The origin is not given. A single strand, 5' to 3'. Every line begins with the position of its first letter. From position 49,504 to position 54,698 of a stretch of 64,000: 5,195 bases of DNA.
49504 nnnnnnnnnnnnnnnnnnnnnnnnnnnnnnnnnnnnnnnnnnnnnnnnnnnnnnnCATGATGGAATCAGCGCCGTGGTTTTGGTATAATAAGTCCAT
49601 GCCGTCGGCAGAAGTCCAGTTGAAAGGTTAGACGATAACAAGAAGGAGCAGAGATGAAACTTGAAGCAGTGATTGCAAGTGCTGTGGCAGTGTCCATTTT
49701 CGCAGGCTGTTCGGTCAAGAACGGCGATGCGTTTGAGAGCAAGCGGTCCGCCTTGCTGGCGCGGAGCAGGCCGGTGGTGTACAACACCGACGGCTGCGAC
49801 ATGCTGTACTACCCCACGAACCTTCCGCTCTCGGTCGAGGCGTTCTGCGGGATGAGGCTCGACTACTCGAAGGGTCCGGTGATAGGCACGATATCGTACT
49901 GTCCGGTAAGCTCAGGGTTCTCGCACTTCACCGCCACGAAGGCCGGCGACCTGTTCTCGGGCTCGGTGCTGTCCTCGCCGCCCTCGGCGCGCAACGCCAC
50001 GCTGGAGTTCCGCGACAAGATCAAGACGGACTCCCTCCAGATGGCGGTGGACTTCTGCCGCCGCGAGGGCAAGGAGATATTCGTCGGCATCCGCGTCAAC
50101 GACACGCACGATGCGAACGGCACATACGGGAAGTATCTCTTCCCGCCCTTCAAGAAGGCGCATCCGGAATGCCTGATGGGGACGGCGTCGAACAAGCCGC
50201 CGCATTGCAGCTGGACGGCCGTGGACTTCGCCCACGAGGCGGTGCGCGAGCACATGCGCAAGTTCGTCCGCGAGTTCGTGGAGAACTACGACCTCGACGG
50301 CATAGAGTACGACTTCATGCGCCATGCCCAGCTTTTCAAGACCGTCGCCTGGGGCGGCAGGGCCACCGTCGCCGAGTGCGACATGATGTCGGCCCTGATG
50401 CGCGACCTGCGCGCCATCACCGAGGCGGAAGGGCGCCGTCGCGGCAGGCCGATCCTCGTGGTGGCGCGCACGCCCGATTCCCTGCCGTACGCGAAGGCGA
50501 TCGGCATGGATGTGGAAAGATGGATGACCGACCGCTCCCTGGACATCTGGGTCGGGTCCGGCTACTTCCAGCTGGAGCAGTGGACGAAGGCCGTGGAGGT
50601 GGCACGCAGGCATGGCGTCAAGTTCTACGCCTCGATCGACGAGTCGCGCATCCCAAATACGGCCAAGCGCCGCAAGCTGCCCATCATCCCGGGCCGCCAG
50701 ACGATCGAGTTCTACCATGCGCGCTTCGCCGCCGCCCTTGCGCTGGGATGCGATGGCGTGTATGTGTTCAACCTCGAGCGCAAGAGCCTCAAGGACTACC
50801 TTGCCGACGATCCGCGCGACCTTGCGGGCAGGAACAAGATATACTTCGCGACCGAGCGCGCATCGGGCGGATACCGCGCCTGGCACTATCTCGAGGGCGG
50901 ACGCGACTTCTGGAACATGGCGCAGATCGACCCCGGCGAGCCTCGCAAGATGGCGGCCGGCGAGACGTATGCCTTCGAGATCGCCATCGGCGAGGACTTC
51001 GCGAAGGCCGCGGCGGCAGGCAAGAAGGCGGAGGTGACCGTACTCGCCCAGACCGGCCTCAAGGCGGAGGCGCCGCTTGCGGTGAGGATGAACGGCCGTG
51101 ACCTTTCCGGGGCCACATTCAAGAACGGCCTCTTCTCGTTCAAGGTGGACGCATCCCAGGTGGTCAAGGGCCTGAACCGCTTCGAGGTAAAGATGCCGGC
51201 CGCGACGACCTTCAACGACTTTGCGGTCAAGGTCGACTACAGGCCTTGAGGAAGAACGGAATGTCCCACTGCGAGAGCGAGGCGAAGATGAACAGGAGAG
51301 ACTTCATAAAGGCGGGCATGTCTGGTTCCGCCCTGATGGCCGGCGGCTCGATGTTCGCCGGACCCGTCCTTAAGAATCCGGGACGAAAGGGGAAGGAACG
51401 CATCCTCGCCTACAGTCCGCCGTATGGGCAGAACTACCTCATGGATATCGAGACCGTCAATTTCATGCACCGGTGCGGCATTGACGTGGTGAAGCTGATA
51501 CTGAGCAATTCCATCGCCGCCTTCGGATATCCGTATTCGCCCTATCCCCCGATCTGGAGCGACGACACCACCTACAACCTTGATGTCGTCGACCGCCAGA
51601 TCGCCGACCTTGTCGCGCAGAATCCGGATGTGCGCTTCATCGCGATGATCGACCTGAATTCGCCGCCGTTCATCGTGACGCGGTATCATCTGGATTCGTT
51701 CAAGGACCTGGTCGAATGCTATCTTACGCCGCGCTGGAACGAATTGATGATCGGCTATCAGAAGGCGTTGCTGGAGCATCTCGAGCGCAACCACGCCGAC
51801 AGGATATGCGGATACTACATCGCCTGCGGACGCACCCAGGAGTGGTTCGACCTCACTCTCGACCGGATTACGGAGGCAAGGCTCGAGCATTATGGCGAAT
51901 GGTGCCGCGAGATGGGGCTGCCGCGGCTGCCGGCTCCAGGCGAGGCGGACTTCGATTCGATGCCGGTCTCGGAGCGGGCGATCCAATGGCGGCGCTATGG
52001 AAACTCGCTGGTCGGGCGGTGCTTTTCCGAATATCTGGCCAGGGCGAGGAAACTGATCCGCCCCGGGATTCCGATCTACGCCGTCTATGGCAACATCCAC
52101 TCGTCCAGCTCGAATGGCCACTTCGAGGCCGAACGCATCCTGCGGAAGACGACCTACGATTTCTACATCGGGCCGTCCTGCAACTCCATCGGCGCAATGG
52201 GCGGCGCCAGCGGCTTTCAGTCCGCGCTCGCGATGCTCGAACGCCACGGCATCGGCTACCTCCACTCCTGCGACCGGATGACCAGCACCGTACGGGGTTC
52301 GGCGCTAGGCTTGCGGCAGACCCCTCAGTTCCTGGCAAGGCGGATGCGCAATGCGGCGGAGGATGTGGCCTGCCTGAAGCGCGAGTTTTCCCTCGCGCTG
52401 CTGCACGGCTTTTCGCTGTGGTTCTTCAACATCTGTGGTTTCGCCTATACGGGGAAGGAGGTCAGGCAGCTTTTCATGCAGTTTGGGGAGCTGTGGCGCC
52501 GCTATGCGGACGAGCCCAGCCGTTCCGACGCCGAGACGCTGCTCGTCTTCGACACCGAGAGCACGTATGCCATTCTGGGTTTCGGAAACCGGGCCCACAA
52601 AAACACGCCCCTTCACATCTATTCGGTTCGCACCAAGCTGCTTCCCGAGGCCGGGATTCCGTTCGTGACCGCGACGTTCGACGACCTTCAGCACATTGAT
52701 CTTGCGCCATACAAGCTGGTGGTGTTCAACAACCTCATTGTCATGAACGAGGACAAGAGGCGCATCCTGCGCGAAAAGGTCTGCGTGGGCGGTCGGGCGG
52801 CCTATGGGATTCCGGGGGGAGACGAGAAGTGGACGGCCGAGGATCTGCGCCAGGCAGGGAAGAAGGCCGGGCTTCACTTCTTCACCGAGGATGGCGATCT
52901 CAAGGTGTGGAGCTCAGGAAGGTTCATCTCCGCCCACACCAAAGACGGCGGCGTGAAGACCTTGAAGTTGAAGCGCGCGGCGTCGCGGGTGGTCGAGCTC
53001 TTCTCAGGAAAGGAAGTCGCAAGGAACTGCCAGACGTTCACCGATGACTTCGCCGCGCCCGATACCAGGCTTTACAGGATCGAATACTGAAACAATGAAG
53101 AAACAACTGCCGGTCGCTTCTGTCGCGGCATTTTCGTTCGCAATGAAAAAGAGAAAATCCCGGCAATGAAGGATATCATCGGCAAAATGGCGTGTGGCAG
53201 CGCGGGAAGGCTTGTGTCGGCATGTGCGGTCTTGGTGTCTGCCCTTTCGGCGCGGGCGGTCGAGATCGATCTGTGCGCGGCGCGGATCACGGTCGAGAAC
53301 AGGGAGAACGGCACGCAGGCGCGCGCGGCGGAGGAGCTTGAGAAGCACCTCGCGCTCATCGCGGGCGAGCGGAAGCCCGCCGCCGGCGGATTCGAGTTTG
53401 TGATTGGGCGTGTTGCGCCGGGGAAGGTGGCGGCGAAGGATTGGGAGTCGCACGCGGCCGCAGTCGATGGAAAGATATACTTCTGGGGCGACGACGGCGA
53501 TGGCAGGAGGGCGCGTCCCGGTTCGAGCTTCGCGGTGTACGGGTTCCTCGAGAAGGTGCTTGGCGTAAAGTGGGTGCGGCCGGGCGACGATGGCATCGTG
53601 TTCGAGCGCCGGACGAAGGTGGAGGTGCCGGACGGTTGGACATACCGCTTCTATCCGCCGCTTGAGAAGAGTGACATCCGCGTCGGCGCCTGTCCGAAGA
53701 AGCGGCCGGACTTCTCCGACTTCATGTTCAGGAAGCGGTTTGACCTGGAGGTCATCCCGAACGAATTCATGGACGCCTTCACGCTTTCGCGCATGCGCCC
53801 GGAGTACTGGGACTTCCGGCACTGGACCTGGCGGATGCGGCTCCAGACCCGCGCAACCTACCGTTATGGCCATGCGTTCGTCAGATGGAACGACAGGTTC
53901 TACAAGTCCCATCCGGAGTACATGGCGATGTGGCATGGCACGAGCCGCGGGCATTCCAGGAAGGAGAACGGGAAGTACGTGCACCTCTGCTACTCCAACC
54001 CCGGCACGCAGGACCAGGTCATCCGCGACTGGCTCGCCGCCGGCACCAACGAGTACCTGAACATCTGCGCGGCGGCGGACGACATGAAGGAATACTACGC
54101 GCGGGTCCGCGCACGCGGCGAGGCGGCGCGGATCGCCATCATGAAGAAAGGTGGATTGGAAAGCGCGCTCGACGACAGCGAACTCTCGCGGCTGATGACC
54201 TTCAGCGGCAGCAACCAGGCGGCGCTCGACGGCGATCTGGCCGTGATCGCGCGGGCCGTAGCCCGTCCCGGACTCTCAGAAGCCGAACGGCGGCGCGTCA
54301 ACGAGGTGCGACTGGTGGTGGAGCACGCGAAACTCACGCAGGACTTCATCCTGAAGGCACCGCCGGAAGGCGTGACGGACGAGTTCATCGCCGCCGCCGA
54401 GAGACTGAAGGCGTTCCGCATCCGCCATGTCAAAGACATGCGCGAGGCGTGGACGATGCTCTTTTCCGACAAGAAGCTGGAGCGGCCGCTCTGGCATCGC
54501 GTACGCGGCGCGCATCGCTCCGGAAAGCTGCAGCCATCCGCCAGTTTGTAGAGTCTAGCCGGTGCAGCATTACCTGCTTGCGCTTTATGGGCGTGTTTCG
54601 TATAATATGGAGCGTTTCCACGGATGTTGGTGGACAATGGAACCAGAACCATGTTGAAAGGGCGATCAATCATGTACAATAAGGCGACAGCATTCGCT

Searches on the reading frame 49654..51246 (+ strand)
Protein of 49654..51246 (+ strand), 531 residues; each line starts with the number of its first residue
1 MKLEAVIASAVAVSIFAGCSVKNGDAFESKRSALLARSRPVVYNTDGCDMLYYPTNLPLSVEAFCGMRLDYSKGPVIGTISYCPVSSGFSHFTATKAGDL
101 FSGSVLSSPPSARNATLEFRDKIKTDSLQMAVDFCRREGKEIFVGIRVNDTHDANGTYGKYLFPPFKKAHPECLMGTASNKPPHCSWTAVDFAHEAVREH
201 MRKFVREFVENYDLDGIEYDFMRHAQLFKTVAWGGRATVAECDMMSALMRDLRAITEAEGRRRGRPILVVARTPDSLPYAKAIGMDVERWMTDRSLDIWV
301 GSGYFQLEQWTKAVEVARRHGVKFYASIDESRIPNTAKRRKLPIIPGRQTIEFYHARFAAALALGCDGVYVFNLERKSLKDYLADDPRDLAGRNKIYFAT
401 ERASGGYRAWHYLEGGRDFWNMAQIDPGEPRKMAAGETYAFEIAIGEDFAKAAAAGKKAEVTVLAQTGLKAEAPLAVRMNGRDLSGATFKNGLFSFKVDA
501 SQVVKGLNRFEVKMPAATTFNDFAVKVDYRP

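Call 4: search_protein_families(library=pfam, proteins=[window:49654-51246:+], max_evalue=0.01)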
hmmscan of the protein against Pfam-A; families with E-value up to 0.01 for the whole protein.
window:49654-51246:+ (531 aa): 0 families

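Call 8: search_protein_families(library=ncbifam, proteins=[window:49654-51246:+], max_evalue=0.01)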
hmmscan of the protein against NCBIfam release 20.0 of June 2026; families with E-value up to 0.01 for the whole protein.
window:49654-51246:+ (531 aa): 0 families

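Call 33: search_solved_structures(query=window:49654-51246:+, max_evalue=1, show_alignments=1)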
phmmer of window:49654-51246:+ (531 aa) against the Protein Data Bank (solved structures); distinct sequences matched with E-value up to 1: 40.
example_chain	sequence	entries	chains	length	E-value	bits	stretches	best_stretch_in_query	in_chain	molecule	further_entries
6rzd_A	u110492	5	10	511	1.6e-14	56.6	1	132-374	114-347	exosialidase from uncultured bacterium pG7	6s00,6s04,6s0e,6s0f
6sao_A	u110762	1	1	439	0.0041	19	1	126-226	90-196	amylase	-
7p85_A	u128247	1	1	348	0.14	14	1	403-482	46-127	Parathion hydrolase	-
6gbj_A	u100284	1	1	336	0.3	12.9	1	403-481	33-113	Parathion hydrolase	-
9ti1_A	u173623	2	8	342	0.31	12.8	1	403-481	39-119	Parathion hydrolase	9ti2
2o4q_A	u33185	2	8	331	0.47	12.3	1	403-483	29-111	Parathion hydrolase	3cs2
6gbk_A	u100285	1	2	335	0.53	12.1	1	403-481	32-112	Parathion hydrolase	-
1pta_A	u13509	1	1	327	0.53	12.1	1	404-483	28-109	PHOSPHOTRIESTERASE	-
1ud2_A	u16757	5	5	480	0.53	12.1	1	188-234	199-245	amylase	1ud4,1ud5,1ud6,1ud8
1ud3_A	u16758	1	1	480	0.53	12.1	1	188-234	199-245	amylase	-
6gbl_A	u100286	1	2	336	0.53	12.1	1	403-481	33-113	Parathion hydrolase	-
2ob3_A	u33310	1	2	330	0.53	12.1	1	404-483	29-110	Parathion hydrolase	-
1dpm_A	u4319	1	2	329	0.53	12.1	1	404-483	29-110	PHOSPHOTRIESTERASE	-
1eyw_A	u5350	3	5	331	0.54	12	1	404-483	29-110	PHOSPHOTRIESTERASE | Parathion hydrolase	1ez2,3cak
1hzy_A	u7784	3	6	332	0.54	12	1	404-483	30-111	PHOSPHOTRIESTERASE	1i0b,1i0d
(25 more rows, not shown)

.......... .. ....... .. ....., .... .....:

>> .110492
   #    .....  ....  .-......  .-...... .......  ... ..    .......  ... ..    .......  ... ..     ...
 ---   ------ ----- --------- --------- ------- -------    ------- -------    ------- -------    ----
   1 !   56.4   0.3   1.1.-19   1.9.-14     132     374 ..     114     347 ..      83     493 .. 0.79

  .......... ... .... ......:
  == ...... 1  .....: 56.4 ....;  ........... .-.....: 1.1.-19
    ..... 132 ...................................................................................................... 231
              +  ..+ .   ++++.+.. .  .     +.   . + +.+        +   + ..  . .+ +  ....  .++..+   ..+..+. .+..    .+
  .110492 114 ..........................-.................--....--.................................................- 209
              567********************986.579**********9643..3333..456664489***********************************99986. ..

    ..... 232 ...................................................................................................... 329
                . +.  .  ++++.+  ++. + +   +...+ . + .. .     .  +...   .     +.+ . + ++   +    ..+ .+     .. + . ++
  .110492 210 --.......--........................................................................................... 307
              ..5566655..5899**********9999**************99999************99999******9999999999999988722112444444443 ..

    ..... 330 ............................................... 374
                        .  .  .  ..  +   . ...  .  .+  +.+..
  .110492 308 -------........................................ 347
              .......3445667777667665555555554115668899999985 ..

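Call 69: search_protein_representatives(protein=window:49654-51246:+)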
Query: 531 residues. Proteins with E-value up to 0.001 (for the whole library): 2494; up to 1e-10: 1294; up to 1e-30: 433. The best 150 are listed.
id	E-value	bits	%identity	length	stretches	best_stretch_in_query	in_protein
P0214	1.2e-198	677.4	34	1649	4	35-420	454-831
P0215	7.1e-153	526.4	51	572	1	9-530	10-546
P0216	4.3e-152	523.8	50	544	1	11-529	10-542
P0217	9.1e-152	522.8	51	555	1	11-512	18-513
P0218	5.5e-144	497.1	47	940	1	13-516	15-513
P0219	2.0e-143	495.2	47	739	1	1-531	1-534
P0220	1.6e-141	489.0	48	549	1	23-527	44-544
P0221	9.4e-138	476.5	51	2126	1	26-527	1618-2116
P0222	8.5e-137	473.4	46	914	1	11-531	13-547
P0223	4.3e-132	457.8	49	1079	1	33-529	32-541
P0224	1.9e-129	449.1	46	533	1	12-529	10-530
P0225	3.1e-128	445.1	47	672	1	26-513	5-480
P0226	2.7e-127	442.0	47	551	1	13-529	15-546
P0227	3.9e-127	441.5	44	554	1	25-522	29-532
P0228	8.5e-127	440.4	48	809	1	37-514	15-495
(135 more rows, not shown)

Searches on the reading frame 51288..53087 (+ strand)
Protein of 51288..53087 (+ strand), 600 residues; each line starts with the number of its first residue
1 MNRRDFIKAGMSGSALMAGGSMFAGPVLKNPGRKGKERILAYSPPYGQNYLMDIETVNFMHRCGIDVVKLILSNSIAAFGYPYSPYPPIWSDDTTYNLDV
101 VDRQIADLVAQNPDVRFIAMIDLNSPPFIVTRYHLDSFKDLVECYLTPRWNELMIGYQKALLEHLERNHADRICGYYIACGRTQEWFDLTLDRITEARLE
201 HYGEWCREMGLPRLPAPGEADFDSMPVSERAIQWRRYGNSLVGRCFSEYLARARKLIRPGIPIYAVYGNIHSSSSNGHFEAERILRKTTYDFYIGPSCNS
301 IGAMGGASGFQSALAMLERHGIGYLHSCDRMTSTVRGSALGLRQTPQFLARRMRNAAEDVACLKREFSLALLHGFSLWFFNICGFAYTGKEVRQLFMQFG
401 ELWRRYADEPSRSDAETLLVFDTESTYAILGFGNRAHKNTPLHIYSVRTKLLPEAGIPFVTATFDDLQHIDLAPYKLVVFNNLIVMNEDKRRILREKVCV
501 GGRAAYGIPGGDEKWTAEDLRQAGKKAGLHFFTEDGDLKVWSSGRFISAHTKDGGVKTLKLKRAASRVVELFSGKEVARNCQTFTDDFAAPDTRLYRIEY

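Call 4: search_protein_families(library=pfam, proteins=[window:51288-53087:+], max_evalue=0.01)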
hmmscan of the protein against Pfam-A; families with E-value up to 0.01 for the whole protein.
window:51288-53087:+ (600 aa): 0 families

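Call 8: search_protein_families(library=ncbifam, proteins=[window:51288-53087:+], max_evalue=0.01)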
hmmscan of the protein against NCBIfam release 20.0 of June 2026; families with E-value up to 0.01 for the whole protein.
window:51288-53087:+ (600 aa): 0 families

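Call 34: search_solved_structures(query=window:51288-53087:+, max_evalue=1)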
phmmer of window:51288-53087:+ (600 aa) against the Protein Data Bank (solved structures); distinct sequences matched with E-value up to 1: 0.

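Call 75: search_protein_families(library=pfam, proteins=[window:51288-53087:+], max_evalue=5)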
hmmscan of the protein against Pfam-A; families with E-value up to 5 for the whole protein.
window:51288-53087:+ (600 aa): 2 families
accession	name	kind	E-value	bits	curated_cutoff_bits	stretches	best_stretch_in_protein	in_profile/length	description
PF10518.14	TAT_signal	-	0.019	15.3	22.7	1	1-18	2-19/21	TAT (twin-arginine translocation) pathway signal sequence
PF12707.14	DUF3804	-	0.12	12.5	22.5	1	284-339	23-79/128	Protein of unknown function (DUF3804)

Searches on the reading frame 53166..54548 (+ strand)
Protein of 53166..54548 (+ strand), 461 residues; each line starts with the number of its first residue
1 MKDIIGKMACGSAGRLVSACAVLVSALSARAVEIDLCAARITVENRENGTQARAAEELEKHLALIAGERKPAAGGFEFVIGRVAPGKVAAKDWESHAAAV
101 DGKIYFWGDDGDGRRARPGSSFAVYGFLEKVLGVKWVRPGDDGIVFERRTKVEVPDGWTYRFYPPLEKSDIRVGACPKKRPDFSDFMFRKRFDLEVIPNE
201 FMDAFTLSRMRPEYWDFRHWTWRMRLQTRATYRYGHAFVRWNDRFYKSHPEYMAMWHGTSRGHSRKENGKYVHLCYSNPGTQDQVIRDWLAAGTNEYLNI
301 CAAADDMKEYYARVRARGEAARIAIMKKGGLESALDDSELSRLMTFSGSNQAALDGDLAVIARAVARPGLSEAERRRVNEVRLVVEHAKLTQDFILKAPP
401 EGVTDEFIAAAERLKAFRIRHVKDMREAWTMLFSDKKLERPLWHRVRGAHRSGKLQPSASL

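Call 4: search_protein_families(library=pfam, proteins=[window:53166-54548:+], max_evalue=0.01)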
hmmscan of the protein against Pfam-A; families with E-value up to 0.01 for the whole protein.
window:53166-54548:+ (461 aa): 0 families

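Call 8: search_protein_families(library=ncbifam, proteins=[window:53166-54548:+], max_evalue=0.01)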
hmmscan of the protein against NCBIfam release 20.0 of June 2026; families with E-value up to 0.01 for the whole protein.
window:53166-54548:+ (461 aa): 0 families

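Call 35: search_solved_structures(query=window:53166-54548:+, max_evalue=1)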
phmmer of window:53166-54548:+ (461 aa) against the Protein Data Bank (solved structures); distinct sequences matched with E-value up to 1: 8.
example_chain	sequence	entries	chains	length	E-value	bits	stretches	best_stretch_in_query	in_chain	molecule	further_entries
7q40_A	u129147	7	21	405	0.064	15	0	87-115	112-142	E3 ubiquitin-protein ligase HERC2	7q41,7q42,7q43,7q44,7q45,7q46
1jtd_B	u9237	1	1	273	0.12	14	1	87-121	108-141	beta-lactamase inhibitor protein II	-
9t9p_A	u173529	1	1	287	0.13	13.9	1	86-121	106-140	Beta-lactamase inhibitory protein II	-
4qam_A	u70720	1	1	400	0.26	13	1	8-116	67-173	X-linked retinitis pigmentosa GTPase regulator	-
4jhp_C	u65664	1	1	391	0.28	12.9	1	8-116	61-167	X-linked retinitis pigmentosa GTPase regulator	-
4jhn_A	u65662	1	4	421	0.33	12.6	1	8-115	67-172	X-linked retinitis pigmentosa GTPase regulator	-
3qhy_B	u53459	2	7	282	0.34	12.6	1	85-121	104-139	Beta-lactamase inhibitory protein II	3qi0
1g60_A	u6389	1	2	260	0.86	11.3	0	254-292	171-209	Adenine-specific Methyltransferase MboIIA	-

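Call 75: search_protein_families(library=pfam, proteins=[window:53166-54548:+], max_evalue=5)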
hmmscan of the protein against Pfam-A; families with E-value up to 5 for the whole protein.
window:53166-54548:+ (461 aa): 0 families
